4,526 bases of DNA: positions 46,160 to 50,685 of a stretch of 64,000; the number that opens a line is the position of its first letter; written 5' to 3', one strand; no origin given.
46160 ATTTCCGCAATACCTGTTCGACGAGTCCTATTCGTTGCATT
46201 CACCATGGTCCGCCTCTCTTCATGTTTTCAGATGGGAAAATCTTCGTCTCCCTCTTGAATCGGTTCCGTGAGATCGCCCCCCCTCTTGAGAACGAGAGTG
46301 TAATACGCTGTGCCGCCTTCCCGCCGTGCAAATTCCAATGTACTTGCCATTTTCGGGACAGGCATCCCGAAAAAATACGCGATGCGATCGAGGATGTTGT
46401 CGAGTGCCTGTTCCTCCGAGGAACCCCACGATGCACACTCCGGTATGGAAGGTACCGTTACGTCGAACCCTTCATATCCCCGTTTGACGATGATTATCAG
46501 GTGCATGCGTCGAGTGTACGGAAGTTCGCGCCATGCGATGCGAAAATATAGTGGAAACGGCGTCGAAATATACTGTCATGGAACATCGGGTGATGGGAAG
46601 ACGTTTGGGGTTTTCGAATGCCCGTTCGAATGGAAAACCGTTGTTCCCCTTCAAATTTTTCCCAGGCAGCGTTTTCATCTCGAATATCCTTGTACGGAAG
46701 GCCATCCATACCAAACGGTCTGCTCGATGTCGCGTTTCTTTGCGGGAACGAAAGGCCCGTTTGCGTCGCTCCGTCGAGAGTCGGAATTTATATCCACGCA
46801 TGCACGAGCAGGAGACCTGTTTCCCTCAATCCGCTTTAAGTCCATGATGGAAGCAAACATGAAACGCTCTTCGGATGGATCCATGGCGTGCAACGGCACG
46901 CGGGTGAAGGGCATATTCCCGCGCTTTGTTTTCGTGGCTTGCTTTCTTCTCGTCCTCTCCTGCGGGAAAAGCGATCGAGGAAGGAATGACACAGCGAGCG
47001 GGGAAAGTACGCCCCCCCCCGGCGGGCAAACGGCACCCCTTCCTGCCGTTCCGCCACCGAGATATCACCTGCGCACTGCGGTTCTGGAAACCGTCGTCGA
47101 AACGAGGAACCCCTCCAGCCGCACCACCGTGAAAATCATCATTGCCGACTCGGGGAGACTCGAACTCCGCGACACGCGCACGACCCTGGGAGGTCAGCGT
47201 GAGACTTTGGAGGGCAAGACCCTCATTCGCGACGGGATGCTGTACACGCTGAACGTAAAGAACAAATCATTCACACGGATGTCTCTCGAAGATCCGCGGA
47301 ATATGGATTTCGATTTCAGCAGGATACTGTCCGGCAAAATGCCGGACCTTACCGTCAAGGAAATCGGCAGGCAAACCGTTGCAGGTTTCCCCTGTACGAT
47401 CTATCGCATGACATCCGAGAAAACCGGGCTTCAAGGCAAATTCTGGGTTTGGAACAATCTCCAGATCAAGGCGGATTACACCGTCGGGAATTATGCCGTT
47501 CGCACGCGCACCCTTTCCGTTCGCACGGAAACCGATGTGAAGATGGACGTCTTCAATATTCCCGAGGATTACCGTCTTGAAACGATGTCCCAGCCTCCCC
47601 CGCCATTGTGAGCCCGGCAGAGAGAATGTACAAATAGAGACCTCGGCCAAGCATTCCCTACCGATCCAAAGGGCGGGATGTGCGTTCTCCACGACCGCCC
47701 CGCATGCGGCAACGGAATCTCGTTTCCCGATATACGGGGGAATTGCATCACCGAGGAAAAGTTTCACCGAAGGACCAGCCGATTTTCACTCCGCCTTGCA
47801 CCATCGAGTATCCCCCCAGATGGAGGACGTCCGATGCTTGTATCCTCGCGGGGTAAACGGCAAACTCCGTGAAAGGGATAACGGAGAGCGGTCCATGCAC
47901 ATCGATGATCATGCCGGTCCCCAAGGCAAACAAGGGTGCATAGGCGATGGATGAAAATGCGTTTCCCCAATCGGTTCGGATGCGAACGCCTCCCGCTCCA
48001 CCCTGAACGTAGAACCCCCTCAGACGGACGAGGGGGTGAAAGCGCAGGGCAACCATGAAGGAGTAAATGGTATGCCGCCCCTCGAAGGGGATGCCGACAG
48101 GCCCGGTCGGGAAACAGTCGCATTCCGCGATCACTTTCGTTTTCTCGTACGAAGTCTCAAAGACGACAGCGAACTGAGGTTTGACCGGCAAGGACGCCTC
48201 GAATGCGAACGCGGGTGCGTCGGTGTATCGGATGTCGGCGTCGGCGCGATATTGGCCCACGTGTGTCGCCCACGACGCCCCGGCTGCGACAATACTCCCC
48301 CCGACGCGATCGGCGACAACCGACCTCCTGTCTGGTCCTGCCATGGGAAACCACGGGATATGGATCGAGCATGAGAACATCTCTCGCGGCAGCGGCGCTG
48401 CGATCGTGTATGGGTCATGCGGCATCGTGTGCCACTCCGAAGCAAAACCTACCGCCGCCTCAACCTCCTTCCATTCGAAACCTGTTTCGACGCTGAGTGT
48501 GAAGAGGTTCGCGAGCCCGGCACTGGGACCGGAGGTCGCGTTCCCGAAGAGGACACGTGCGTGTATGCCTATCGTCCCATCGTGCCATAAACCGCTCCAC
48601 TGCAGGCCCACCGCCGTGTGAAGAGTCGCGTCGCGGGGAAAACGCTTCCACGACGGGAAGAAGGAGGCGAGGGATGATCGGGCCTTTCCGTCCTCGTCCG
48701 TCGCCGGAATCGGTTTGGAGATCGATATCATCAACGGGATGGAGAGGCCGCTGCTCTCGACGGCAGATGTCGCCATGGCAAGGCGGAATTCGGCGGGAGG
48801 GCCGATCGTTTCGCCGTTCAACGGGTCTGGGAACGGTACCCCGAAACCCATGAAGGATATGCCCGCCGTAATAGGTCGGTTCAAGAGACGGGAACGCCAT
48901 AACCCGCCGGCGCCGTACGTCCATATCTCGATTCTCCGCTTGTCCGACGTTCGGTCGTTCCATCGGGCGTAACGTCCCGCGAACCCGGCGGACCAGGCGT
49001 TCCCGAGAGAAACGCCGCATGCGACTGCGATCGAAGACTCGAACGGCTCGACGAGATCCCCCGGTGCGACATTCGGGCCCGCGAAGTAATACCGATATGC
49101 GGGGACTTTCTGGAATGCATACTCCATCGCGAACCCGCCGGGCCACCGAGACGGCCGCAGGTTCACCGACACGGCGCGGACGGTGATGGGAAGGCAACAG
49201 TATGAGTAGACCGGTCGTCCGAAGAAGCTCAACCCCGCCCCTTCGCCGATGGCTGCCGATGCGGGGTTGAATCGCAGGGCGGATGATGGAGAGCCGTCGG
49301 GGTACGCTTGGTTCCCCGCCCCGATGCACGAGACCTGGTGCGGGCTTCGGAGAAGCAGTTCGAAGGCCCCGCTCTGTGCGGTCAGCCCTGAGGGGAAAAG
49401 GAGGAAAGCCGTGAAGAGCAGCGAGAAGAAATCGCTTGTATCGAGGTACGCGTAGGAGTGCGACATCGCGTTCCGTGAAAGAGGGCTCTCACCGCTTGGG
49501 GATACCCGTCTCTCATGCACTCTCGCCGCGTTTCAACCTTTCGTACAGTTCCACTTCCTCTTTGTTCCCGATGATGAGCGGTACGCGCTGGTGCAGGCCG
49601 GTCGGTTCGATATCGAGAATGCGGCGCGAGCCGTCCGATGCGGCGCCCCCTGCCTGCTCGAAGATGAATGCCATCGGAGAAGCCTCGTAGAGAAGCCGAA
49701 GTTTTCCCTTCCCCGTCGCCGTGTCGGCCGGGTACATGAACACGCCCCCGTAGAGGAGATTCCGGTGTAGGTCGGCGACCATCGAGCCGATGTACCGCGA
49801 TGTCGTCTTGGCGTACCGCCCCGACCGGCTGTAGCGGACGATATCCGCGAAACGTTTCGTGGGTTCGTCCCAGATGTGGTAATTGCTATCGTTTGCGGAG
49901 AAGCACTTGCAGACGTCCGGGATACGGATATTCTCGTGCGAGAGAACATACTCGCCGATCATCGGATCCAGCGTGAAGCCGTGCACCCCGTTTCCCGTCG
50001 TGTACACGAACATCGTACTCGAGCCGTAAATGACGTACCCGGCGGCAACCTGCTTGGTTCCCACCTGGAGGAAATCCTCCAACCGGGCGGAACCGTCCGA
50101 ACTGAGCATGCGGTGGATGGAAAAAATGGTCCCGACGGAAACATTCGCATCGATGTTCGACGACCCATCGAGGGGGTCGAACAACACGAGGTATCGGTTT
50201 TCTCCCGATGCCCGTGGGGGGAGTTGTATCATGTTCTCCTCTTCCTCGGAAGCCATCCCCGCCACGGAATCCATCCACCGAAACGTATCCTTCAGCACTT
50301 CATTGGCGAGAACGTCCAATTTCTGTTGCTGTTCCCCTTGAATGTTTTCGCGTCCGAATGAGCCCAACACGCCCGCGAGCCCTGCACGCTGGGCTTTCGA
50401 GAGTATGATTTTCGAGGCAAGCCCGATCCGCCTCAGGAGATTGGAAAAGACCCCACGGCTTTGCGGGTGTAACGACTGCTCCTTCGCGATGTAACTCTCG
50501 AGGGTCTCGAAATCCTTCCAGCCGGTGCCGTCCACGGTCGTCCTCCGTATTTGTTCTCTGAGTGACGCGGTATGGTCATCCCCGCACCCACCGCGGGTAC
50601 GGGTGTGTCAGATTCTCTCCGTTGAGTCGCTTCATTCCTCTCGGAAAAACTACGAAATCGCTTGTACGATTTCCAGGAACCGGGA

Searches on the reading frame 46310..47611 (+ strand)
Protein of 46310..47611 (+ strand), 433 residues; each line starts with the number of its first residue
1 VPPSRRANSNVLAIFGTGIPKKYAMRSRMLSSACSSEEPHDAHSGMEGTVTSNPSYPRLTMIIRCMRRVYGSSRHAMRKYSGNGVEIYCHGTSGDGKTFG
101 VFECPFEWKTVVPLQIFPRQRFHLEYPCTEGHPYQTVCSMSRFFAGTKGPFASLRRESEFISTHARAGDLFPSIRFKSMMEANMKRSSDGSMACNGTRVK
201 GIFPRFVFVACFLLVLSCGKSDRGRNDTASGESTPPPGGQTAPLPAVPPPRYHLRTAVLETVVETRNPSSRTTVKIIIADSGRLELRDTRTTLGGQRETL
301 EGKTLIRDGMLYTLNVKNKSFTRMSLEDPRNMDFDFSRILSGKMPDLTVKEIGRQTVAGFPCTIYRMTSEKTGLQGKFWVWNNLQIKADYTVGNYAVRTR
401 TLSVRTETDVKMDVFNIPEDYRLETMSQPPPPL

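Call 64: search_protein_families(library=pfam, proteins=[window:46310-47611:+], max_evalue=0.0001)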
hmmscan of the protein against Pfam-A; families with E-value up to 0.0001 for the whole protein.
window:46310-47611:+ (433 aa): 1 family
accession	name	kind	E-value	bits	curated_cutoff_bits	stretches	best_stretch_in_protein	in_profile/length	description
PF14371.13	DUF4412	-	4.3e-06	27.1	21.6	1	297-383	39-121/191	Domain of unknown function (DUF4412)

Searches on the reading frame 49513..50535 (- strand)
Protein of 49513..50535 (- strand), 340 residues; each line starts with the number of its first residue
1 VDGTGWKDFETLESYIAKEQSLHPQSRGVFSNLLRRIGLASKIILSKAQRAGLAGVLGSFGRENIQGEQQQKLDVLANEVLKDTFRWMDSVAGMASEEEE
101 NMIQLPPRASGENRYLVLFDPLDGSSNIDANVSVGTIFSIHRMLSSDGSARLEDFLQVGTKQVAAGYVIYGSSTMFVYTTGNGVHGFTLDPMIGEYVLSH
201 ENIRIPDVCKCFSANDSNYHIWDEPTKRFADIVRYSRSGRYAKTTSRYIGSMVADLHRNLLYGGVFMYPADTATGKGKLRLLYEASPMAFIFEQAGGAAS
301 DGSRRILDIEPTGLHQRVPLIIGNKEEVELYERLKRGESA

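Call 64: search_protein_families(library=pfam, proteins=[window:49513-50535:-], max_evalue=0.0001)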
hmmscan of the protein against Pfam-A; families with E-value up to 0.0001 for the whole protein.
window:49513-50535:- (340 aa): 2 families
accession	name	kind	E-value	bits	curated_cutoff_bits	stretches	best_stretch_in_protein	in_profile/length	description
PF00316.25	FBPase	-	2.7e-66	223.2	34.8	1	11-201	2-191/191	Fructose-1-6-bisphosphatase, N-terminal domain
PF18913.5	FBPase_C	-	3.9e-43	146.7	27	1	205-333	1-124/127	Fructose-1-6-bisphosphatase, C-terminal domain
